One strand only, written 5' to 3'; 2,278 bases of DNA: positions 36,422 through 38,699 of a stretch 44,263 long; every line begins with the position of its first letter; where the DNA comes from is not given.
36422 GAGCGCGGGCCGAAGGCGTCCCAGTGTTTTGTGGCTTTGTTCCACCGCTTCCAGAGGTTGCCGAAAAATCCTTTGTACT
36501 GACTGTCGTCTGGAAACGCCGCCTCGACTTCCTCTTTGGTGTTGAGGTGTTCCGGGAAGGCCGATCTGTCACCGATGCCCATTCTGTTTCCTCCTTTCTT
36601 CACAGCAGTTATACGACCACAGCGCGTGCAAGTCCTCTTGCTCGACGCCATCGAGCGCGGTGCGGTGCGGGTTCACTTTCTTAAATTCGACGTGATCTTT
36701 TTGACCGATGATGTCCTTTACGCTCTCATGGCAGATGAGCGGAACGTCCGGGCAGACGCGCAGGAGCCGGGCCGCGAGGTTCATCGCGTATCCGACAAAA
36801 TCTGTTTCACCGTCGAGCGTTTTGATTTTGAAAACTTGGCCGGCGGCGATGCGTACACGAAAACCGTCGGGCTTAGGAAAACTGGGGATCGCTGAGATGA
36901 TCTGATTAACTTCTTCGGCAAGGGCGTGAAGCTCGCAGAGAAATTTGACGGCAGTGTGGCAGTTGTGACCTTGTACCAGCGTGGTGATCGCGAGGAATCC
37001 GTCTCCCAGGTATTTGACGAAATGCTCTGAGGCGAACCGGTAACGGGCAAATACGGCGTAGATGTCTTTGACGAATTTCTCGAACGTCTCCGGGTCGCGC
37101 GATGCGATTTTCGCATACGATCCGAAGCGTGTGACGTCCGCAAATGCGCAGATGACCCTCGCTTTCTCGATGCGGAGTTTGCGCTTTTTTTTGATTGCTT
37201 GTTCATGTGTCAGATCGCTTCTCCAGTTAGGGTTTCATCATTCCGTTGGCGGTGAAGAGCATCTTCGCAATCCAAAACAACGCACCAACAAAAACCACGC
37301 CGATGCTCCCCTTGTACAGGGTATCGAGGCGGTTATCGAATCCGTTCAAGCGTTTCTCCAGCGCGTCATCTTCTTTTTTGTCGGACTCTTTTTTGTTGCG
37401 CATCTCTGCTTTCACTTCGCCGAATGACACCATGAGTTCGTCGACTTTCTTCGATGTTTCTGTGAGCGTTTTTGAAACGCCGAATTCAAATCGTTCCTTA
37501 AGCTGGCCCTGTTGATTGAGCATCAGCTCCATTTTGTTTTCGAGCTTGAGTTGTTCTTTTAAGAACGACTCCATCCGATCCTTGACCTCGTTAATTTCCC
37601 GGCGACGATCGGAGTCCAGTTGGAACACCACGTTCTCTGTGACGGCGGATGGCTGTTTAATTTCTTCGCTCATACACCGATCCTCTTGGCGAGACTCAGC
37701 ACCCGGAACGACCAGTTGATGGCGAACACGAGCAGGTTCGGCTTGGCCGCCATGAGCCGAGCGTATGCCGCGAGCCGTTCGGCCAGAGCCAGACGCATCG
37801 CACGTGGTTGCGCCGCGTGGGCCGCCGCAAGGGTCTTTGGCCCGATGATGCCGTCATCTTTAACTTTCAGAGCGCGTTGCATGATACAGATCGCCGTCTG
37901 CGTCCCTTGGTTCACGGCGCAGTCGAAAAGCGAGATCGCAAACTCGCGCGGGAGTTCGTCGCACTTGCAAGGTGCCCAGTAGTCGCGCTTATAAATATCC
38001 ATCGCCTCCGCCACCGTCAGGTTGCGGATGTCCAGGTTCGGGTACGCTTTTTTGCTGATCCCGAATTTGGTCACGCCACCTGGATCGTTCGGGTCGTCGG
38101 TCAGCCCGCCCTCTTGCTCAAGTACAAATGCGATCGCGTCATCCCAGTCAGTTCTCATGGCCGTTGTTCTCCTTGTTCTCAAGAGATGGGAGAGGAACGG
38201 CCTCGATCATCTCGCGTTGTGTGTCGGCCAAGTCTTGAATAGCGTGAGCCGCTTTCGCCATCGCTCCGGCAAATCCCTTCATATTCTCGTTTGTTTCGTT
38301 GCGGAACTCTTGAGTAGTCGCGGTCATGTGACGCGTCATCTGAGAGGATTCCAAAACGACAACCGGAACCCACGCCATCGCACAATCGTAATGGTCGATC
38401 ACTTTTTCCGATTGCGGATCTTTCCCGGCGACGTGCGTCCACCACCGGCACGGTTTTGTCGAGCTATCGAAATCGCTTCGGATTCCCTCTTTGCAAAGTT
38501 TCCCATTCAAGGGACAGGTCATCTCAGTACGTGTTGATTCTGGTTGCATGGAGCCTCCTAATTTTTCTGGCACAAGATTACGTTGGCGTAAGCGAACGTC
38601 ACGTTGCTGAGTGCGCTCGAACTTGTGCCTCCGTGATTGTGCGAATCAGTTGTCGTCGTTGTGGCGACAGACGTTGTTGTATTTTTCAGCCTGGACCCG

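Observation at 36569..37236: Cryptic class III nucleotidyl cyclase gene with no canonical in-frame start; access through an A8 slippery run or a CTG codon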

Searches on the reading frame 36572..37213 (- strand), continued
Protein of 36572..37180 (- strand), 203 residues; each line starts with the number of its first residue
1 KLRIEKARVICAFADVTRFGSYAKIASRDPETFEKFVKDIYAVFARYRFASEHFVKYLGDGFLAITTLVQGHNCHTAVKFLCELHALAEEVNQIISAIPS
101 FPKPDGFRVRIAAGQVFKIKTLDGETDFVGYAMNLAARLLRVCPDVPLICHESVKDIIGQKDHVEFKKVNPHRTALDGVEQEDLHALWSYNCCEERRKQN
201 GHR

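Call 74: search_protein_families(library=pfam, alignment_id=A5, max_evalue=0.01)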
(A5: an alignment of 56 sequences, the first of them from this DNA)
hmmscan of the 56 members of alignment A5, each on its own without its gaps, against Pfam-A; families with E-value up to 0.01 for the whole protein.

A. member 1, seq(203 aa): 1 family
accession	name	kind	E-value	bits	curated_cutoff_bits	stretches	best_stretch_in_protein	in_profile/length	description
PF00211.25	Guanylate_cyc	-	0.0014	18.7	21.9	1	8-111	8-104/183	Adenylate and Guanylate cyclase catalytic domain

B. families by the number of members that match (of 56 scanned): 1 family
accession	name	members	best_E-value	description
PF00211.25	Guanylate_cyc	30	1.1e-09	Adenylate and Guanylate cyclase catalytic domain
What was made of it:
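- On Class III nucleotidyl cyclase (cyclase homology domain, PF00211): 30 of 56 relatives hit PF00211 (call 74).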

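Call 93: search_protein_families(library=padloc, alignment_id=A5, max_evalue=0.01)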
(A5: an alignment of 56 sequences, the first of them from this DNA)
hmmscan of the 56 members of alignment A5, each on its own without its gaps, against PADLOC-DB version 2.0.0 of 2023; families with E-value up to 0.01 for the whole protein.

A. member 1, seq(203 aa): 0 families

B. families by the number of members that match (of 56 scanned): 4 families
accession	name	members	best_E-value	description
PDLC00734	PycC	24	1.2e-09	Pycsar cyclase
PDLC02369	PycC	2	0.00098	-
PDLC02366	PycC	1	0.0019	-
PDLC00762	PycC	1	0.0065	Pycsar cyclase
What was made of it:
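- On Pycsar (PycC plus effector): 24 of 56 relatives hit PDLC00734 at up to 1.2e-9, no better than generic PF00211 (calls 74, 93).
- Closest known: Pycsar PycC cyclases. Same: 24 of 56 relatives weakly match the PADLOC PycC model, best E=1.2e-9 (call 93).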

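Call 94: search_protein_families(library=ncbifam, alignment_id=A5, max_evalue=0.01)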
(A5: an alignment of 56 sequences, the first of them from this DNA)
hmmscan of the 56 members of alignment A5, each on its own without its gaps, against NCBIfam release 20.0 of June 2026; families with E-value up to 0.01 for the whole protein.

A. member 1, seq(203 aa): 0 families

B. families by the number of members that match (of 56 scanned): 0 families
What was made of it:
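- Tried and rejected: NCBIfam: no hits (call 94).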

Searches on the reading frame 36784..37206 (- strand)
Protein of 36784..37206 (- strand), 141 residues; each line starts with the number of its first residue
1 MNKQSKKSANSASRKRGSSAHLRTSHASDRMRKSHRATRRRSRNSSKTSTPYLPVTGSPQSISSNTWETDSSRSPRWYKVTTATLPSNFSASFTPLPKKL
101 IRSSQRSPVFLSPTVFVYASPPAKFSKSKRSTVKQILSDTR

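Call 5: search_protein_families(library=pfam, proteins=[window:36784-37206:-], max_evalue=10)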
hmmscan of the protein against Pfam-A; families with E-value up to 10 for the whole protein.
seq(141 aa): 0 families
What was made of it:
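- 36781..37206 (-): 141-aa Ser/Arg-rich ORF in the +1 frame, starting at ATG 37206. Probably the off-frame reading of the cyclase gene. It is unusually long. No Pfam hit (call 5).
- There is no Pfam hit (call 5).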

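Call 91: list_cluster_members(proteins=[window:36784-37206:-, window:36572-36784:-, P0153])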
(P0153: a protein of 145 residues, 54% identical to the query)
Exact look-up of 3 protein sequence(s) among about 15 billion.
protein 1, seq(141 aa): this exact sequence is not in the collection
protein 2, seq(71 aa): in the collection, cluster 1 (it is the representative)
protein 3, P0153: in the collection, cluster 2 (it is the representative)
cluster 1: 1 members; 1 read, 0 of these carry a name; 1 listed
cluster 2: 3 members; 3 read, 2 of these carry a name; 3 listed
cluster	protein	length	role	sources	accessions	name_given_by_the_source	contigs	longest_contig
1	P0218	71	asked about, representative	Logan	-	-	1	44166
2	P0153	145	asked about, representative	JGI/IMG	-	class 3 adenylate cyclase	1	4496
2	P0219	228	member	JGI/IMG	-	class 3 adenylate cyclase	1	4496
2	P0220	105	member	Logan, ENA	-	-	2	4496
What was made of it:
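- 36781..37206 (-): Not called in any public assembly (call 91).
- A separate Logan assembly of the same phage (44,166 bp) also yields only the 71-aa fragment (call 91).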

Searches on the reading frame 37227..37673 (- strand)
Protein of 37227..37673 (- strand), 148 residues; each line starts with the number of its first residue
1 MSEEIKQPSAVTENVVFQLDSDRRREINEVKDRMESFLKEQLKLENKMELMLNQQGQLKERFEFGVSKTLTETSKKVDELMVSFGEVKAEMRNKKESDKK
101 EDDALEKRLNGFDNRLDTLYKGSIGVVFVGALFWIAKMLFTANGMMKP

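Call 69: search_protein_families(library=pfam, proteins=[window:37227-37673:-], max_evalue=0.01)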
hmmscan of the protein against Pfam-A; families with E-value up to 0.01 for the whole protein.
window:37227-37673:- (148 aa): 0 families

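Call 70: search_protein_families(library=phrogs, proteins=[window:37227-37673:-], max_evalue=0.001)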
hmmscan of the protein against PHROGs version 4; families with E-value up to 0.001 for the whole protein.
window:37227-37673:- (148 aa): 0 families

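Call 95: search_protein_families(library=padloc, proteins=[window:37227-37673:-], max_evalue=0.1)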
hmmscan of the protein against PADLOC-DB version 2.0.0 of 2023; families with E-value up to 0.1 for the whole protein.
window:37227-37673:- (148 aa): 3 families
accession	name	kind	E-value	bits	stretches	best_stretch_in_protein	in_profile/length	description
PDLC00598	ZorA1|ZorA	-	0.0018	14.7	1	13-110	352-447/663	MotA/ExbB/TolQ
PDLC04620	PDC-M38B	-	0.0028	15.3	1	6-57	83-133/250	-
PDLC03841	LeoBC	-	0.029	11.5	1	28-134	367-477/601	-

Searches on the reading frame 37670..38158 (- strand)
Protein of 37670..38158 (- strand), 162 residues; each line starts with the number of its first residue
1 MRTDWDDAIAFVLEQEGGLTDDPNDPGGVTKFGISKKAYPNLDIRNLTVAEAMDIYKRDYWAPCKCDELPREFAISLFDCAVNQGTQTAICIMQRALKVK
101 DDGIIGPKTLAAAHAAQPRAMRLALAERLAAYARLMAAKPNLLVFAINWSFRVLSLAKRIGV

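Call 69: search_protein_families(library=pfam, proteins=[window:37670-38158:-], max_evalue=0.01)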
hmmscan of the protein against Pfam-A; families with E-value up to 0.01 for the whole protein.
window:37670-38158:- (162 aa): 3 families
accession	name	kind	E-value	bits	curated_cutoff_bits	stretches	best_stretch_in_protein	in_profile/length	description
PF05838.17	Glyco_hydro_108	-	4.1e-26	91.7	21.2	1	10-85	2-85/85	Glycosyl hydrolase 108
PF09374.15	PG_binding_3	-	4.4e-07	30.4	24.6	1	89-140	2-62/76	Predicted Peptidoglycan domain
PF01471.23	PG_binding_1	-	0.0022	18.6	23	1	84-112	28-56/57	Putative peptidoglycan binding domain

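Call 70: search_protein_families(library=phrogs, proteins=[window:37670-38158:-], max_evalue=0.001)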
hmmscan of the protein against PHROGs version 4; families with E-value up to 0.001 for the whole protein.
window:37670-38158:- (162 aa): 3 families
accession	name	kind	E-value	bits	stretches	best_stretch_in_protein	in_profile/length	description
phrog_315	-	lysis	1.6e-44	153.5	1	3-159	333-490/677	endolysin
phrog_12853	-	unknown function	6.4e-20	72.9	1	6-113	4-129/131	-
phrog_1224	-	head and packaging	0.00073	19.9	1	83-131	34-82/438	endolysin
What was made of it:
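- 37670..38158 (-): GH108 endolysin with a PG_binding_3 domain. PHROG endolysin E=2e-44 (calls 69, 70).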

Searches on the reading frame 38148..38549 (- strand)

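Call 69: search_protein_families(library=pfam, proteins=[window:38148-38549:-], max_evalue=0.01)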
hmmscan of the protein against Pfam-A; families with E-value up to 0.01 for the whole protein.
window:38148-38549:- (133 aa): 1 family
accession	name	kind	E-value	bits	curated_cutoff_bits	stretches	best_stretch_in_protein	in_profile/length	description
PF23020.1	PEX14-like_2nd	-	0.0078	16.9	23.2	0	59-113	36-90/120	Peroxisomal membrane protein PEX14-like, central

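Call 70: search_protein_families(library=phrogs, proteins=[window:38148-38549:-], max_evalue=0.001)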
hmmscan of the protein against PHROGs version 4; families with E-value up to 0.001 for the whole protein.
window:38148-38549:- (133 aa): 0 families

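Call 95: search_protein_families(library=padloc, proteins=[window:38148-38549:-], max_evalue=0.1)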
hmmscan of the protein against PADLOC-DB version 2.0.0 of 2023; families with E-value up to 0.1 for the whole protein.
window:38148-38549:- (133 aa): 0 families
